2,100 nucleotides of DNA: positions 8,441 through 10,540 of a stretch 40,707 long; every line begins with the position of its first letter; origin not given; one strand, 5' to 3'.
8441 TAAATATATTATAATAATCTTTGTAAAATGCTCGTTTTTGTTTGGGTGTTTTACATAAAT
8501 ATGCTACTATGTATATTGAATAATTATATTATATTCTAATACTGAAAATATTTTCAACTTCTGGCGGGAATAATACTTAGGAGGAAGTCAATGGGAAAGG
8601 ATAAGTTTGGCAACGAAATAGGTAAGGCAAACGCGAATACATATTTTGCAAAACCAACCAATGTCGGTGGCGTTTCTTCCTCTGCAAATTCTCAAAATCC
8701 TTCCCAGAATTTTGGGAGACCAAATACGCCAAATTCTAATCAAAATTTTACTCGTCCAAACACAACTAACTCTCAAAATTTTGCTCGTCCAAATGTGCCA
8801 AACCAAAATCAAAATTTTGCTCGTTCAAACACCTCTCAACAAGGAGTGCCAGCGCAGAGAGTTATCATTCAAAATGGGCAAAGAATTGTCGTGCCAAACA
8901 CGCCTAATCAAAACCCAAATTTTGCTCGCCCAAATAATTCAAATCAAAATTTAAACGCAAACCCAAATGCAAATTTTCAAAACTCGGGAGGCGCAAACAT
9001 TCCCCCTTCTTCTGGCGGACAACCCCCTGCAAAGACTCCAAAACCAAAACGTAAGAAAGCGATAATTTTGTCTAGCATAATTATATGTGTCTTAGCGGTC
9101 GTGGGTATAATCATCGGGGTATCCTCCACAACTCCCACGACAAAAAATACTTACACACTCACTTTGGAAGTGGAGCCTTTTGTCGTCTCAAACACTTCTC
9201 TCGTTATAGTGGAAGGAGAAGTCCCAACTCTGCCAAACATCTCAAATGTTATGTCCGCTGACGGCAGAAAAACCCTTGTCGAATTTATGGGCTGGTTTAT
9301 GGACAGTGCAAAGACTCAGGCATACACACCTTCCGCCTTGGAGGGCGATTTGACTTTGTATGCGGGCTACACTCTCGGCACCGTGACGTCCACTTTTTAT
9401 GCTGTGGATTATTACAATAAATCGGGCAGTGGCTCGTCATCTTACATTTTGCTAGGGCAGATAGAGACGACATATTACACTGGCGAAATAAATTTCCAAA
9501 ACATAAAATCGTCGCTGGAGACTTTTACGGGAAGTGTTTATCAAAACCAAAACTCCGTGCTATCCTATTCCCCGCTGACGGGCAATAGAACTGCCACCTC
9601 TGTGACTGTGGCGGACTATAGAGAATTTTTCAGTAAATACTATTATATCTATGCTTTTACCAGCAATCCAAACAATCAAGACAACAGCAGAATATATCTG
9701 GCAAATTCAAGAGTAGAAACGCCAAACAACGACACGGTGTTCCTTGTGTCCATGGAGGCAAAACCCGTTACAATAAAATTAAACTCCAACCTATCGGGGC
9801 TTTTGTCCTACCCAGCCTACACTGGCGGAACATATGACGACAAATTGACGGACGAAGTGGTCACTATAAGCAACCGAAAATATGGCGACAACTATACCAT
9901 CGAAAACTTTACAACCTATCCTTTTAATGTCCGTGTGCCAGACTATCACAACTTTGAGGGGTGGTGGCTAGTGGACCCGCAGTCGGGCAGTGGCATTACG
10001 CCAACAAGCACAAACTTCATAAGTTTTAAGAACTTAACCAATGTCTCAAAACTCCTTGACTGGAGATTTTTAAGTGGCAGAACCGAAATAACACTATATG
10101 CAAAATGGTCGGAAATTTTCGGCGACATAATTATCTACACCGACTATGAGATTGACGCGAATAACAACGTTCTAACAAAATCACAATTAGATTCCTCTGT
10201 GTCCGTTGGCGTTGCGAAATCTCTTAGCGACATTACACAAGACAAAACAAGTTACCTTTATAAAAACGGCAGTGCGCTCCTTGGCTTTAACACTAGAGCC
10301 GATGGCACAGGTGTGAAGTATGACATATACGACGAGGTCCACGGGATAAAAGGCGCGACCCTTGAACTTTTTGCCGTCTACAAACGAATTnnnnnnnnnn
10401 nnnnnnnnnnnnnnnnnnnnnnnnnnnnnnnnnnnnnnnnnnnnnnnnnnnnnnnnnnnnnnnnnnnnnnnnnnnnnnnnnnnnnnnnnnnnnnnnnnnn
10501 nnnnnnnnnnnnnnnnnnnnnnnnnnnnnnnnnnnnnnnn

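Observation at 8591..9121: Inverted anchoring logic: a disordered cytoplasmic N/Q/P-repeat head and signal-anchor helix carry PMP-type repeats with no autotransporter barrel or sortase signal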

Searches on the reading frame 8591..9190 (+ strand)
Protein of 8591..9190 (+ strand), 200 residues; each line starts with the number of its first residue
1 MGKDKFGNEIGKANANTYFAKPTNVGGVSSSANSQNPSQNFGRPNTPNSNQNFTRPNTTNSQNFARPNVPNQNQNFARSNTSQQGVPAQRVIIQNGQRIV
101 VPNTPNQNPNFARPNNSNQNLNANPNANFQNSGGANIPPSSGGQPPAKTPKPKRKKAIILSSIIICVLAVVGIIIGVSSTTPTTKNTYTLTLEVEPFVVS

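Call 21: search_protein_families(library=ncbifam, proteins=[window:8591-9190:+], max_evalue=1)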
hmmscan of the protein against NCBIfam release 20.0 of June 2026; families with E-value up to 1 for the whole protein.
window:8591-9190:+ (200 aa): 3 families
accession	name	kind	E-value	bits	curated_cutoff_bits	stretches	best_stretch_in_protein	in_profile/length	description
NF010008.0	PRK13481.1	equivalog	0.0086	15.4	270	1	144-187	28-70/269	glycosyltransferase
TIGR01495.1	ETRAMP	paralog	0.019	15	32.75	1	150-177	45-71/85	ETRAMP family protein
NF033483.0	PknB_PASTA_kin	equivalog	0.093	11.7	450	1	116-185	295-361/563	Stk1 family PASTA domain-containing Ser/Thr kinase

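Call 48: search_protein_families(library=pfam, proteins=[window:8591-9121:+], max_evalue=1)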
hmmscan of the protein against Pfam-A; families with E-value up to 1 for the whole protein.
window:8591-9121:+ (177 aa): 1 family
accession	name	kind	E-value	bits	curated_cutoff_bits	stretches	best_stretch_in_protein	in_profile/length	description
PF09716.15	ETRAMP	-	0.009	16.4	29.1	1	151-177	47-73/81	Malarial early transcribed membrane protein (ETRAMP)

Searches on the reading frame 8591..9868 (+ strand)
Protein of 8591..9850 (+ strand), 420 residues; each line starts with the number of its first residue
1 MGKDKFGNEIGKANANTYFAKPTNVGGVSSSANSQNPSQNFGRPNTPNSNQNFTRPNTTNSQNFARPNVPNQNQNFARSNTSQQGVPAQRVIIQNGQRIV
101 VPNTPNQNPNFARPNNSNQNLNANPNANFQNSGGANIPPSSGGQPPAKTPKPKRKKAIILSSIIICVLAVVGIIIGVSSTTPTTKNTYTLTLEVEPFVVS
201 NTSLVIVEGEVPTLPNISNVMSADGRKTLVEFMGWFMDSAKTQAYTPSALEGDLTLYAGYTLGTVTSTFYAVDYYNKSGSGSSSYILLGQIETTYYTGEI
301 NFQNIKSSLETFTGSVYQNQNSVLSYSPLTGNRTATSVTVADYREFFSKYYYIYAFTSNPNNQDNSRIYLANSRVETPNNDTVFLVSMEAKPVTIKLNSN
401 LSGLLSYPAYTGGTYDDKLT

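Call 8: find_homologous_proteins(query=window:8591-9790:+, max_evalue=0.001)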
Query window:8591-9790:+: 4956 candidates shared short words with the query, none scored E <= 0.001.

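Call 9: find_related_loci(query=window:8591-9790:+, collection=genome_contigs, flank=10000)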
Query window:8591-9790:+ (400 aa) in genome_contigs; peptide patterns used: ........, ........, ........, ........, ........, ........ (x = any residue, [..] = any of these).
203 stretches matched a pattern, but none encodes a relative of the query by tblastn (E <= 1e-3).

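Call 33: search_protein_representatives(protein=window:8591-9850:+)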
Query: 420 residues. Proteins with E-value up to 0.001 (for the whole library): 63; up to 1e-10: 18; up to 1e-30: 4. The best 63 are listed.
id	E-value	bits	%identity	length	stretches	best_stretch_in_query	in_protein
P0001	5.9e-77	275.7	52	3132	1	88-416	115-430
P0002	1.6e-39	152.5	38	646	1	154-407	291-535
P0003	3.0e-39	151.6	39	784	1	152-408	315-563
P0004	3.4e-31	125.1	31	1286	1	35-408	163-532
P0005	1.1e-30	123.4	32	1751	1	27-408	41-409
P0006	2.3e-29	119.0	34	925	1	135-411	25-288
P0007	5.9e-28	114.4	30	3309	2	20-416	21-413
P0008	1.6e-24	103.1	33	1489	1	43-414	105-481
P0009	8.5e-24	100.7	32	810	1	67-413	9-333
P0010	7.3e-23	97.6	34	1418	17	226-271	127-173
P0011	5.1e-22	94.9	28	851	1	38-402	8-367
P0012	2.8e-21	92.4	30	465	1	25-409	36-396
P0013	1.0e-20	90.6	35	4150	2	31-411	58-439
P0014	7.4e-13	64.7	43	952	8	223-270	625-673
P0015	1.6e-12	63.6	36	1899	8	194-261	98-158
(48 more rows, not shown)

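Call 38: list_cluster_members(proteins=[P0001, P0002, P0004, P0005, P0006, P0007, P0008, P0009, P0011, P0013])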
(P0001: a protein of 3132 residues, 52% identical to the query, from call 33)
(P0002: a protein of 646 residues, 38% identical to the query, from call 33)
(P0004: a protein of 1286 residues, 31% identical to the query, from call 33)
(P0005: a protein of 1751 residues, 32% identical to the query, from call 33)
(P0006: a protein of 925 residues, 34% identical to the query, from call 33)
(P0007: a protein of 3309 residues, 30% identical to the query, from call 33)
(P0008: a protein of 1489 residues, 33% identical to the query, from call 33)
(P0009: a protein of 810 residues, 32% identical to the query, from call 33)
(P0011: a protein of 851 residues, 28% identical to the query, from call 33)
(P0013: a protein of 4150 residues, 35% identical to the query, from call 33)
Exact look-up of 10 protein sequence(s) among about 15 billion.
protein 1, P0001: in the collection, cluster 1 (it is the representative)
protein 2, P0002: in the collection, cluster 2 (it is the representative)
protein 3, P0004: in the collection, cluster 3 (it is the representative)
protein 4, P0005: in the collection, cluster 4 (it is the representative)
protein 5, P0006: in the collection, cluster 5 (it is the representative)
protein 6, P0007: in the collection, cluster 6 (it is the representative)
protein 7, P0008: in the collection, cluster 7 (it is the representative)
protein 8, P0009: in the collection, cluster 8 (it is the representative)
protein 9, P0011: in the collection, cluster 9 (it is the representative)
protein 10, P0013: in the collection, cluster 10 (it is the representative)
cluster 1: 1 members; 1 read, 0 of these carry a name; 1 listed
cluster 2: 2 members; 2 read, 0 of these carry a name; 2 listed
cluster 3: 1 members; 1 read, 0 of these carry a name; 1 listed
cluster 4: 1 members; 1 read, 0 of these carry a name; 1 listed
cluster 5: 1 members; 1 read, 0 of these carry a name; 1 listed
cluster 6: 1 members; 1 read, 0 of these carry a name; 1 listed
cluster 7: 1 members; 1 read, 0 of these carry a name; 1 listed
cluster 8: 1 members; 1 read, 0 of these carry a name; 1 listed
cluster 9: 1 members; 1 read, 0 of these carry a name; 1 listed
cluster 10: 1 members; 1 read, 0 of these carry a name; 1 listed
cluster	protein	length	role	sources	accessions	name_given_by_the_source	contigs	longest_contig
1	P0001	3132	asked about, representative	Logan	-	-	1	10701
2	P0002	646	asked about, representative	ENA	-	-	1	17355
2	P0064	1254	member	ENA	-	-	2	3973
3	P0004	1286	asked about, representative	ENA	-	-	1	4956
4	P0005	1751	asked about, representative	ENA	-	-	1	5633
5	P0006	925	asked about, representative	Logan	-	-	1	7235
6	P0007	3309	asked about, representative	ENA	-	-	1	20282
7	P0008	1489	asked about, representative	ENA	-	-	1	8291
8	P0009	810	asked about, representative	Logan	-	-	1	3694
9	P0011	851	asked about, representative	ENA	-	-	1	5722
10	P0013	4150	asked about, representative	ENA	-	-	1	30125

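Call 39: find_encoding_contigs(protein=P0013, flank=10000, max_places=2)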
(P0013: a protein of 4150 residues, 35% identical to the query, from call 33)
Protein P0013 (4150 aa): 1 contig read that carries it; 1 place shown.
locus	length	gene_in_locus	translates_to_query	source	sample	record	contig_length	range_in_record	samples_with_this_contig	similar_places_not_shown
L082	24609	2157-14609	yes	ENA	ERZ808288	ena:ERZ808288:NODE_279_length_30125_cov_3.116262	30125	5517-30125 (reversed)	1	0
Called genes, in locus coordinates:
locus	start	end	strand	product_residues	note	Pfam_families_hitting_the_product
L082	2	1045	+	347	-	?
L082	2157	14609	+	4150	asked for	PF09479:Flg_new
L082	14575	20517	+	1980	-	PF02415:Chlam_PMP (faint)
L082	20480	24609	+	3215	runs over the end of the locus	?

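Call 56: predict_structure(alignment_id=A3)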
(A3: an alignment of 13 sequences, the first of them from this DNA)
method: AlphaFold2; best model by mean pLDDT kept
length: 426 residues; sequences in the alignment: 13
mean_pLDDT: 66.3   pTM: 0.51
mean pLDDT of the five models: 66.3, 65.9, 65.4, 63.8, 63.2
residues with pLDDT >= 90: 151; 70-90: 50; 50-70: 57; < 50: 168
segments of 3 or more residues with pLDDT < 50: 1-3, 12-66, 68-90, 102-144, 146-158, 179-181, 406-426
pLDDT, mean of each block of 10 residues (from residue 1): 54 37 33 36 37 36 39 34 40 52 43 36 37 39 40 46 64 57 75 81 86 90 93 94 93 93 95 75 82 95 94 89 92 92 92 91 84 94 93 71 49 45 46
secondary structure, 60 per line:
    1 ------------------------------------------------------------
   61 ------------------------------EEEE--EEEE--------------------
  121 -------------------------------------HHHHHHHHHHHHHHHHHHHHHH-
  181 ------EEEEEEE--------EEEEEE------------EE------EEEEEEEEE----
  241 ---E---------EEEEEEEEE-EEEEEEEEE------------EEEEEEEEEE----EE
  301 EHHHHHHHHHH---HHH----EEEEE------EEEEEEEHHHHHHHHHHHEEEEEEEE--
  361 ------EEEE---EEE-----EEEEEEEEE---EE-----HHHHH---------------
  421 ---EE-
elements in order: E91-94 E97-100 H158-179 E187-193 E202-207 E228-236 E254-262 E264-272 E285-294 E299-301 H302-311 E322-326 E333-339 H340-350 E351-358 E367-370 E374-376 E382-390 H401-405

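Call 60: fold_search(model_id=the predicted structure, library=pdb)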
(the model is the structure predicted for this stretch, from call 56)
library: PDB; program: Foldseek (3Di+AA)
matches with E <= 10: 413; with E <= 0.001: 0
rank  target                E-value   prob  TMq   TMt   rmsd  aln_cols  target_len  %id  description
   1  10qf                  1.1e-03  1.00  0.16  0.13  15.0       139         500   16  Crystal Structure of Treponema denticola Sialidase (TDE_0471) (released 2026-02-25)
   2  7yl4_B                1.2e-03  0.98  0.19  0.20  10.3       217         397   10  Cell surface protein YwfG protein (apo form) (released 2023-06-07)
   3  7yl6_B                1.4e-03  0.99  0.20  0.21   9.5       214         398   11  Cell surface protein YwfG protein complexed with alpha-1,2-mannobiose (released 2023-06-07)
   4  2y5p_C                1.5e-03  1.00  0.14  0.76   3.0        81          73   18  B-repeat of Listeria monocytogenes InlB (internalin B) (released 2011-02-23)
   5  7yl4_A                1.6e-03  0.99  0.20  0.18  10.4       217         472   10  Cell surface protein YwfG protein (apo form) (released 2023-06-07)
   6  7yl5_B                2.0e-03  0.97  0.18  0.20  10.4       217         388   10  Cell surface protein YwfG protein complexed with mannose (released 2023-06-07)
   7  10qi                  3.0e-03  1.00  0.14  0.12  14.2       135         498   15  Crystal Structure of Treponema denticola Sialidase (TDE_0471) D165A mutant bound to 3'-sialyllactose (only Neu5Ac visibl (released 2026-02-25)
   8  7nms                  3.9e-03  1.00  0.15  0.17   3.1        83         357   19  InlB392_T332E: T332E variant of Listeria monocytogenes InlB (internalin B) residues 36-392 (released 2022-01-26)
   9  9qr4_A                5.6e-03  1.00  0.15  0.18   2.8        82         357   21  InlB392_T336Y: T336Y variant of Listeria monocytogenes InlB (internalin B) residues 36-392 (released 2025-12-03)
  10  7pv9_A                5.6e-03  1.00  0.15  0.18   3.0        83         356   19  Listeria monocytogene InlB (internalin B) residues 36-392 (internalin domain and B-repeat) (released 2022-01-26)
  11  8t48_A                5.6e-03  0.80  0.13  0.28  13.4       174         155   11  The N4BP1 CUE-like domain in complex with linear di-Ubiquitin (released 2024-03-13)
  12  5vix                  5.9e-03  0.69  0.11  0.25  15.6       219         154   10  Crystal structure of Polyubiquitin with 3 ub domains, domains 1 and 2, from Naegleria fowleri ATCC 30863 (released 2017-05-24)
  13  2y5p_D                7.8e-03  1.00  0.15  0.77   2.9        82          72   18  B-repeat of Listeria monocytogenes InlB (internalin B) (released 2011-02-23)
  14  7pyv_C                9.3e-03  0.63  0.12  0.26  15.9       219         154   10  Crystal structure of human UBA6 in complex with the ubiquitin-like modifier FAT10 (released 2022-08-24)
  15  3u30_A                1.4e-02  0.38  0.09  0.22  15.8       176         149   11  Crystal structure of a linear-specific Ubiquitin fab bound to linear ubiquitin (released 2012-01-18)
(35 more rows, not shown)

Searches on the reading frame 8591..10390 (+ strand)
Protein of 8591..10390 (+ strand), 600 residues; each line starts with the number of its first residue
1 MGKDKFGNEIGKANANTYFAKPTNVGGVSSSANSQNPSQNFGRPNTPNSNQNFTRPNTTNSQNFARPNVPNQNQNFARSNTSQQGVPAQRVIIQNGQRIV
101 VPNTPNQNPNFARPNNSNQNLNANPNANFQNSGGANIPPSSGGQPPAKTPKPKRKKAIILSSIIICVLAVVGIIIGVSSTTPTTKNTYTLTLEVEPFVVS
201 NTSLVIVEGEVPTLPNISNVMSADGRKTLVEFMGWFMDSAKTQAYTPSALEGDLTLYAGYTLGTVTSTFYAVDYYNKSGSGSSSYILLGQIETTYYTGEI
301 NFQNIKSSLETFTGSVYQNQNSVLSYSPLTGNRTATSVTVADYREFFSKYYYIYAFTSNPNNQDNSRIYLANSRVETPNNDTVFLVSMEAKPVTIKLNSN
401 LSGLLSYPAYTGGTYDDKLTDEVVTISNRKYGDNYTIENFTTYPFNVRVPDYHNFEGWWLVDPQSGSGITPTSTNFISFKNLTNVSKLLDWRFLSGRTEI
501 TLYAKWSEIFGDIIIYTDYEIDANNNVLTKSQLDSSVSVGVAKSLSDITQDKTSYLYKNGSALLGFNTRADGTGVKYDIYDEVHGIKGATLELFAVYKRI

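Call 17: find_related_loci(query=A1, collection=metagenome_contigs, flank=10000)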
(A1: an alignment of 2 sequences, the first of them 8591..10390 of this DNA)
Query A1 (600 aa) in metagenome_contigs; peptide patterns used: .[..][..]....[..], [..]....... (x = any residue, [..] = any of these).
152 stretches matched a pattern; 1 encode a relative of the query (tblastn E <= 1e-3); 1 distinct loci.
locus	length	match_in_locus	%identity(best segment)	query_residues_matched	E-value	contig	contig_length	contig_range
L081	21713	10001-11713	41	1-600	6e-110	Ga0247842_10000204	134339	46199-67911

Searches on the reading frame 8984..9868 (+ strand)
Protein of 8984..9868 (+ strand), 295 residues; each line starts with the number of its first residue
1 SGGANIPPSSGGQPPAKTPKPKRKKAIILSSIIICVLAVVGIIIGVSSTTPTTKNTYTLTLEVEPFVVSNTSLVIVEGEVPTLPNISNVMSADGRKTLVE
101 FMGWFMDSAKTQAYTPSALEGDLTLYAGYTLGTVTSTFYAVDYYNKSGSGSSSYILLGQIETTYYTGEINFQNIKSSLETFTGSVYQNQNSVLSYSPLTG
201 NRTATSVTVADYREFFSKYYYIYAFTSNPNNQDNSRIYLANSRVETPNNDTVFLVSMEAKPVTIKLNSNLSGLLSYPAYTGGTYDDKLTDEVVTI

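Call 71: find_homologous_proteins(query=A2, max_evalue=1e-10)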
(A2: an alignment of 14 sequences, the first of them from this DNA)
Query A2 (14 sequences): 8000 candidates shared short words with the query, none scored E <= 1e-10.
